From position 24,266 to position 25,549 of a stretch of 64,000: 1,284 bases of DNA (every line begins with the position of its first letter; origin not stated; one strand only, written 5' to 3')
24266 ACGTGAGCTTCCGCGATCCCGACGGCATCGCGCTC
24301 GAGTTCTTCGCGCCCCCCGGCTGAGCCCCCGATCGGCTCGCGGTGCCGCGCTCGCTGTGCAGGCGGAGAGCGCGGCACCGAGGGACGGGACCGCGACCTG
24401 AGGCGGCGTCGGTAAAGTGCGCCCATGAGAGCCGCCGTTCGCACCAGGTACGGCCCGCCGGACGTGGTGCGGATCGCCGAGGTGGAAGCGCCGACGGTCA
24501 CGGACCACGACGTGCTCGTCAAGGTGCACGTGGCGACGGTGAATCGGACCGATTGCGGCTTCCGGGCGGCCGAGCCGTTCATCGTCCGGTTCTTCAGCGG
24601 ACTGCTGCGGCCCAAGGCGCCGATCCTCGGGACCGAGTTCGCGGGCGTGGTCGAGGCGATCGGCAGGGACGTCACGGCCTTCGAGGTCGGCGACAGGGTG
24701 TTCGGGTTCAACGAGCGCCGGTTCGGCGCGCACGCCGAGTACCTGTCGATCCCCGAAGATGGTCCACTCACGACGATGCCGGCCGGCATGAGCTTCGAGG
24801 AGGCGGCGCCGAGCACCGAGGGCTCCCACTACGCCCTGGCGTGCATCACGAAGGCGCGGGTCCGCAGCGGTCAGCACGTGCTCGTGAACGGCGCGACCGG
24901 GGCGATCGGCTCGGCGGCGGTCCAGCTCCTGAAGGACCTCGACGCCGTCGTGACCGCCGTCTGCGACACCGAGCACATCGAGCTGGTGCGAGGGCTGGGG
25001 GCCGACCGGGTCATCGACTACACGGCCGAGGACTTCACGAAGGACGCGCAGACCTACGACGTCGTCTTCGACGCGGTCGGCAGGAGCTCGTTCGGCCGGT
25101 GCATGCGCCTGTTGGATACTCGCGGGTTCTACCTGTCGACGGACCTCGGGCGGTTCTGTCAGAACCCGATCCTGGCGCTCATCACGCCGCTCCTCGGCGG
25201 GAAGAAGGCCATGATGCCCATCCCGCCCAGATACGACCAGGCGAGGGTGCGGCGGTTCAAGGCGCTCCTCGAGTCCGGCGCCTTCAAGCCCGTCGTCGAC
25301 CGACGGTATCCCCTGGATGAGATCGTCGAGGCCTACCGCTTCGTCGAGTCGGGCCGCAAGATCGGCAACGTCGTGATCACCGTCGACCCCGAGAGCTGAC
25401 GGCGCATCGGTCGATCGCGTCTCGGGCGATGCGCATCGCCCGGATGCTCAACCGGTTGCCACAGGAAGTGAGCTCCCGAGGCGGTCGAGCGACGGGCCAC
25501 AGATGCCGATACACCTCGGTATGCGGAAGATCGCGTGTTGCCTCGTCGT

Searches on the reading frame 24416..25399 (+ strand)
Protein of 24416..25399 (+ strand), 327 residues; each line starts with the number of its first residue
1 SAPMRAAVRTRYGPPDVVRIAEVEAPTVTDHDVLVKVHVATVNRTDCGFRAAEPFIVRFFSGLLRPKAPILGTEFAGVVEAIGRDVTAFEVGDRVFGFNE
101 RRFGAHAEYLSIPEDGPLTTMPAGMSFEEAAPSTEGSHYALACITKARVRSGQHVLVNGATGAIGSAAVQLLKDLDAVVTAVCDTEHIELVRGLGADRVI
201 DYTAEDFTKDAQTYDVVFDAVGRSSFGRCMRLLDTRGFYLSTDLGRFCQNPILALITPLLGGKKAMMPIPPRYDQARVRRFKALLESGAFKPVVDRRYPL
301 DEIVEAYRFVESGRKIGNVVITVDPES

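Call 10: search_protein_families(library=pfam, proteins=[window:24416-25399:+], max_evalue=0.001)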
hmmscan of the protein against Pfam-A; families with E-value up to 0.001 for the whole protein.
window:24416-25399:+ (327 aa): 3 families
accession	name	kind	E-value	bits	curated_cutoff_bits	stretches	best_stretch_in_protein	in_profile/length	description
PF13602.12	ADH_zinc_N_2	-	6.2e-24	85.9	27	1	194-321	1-134/134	Zinc-binding dehydrogenase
PF08240.17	ADH_N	-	3.8e-13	50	23.5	1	30-116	2-98/104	Alcohol dehydrogenase GroES-like domain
PF00107.32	ADH_zinc_N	-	4.3e-11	43.3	31.8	1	163-237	1-83/129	Zinc-binding dehydrogenase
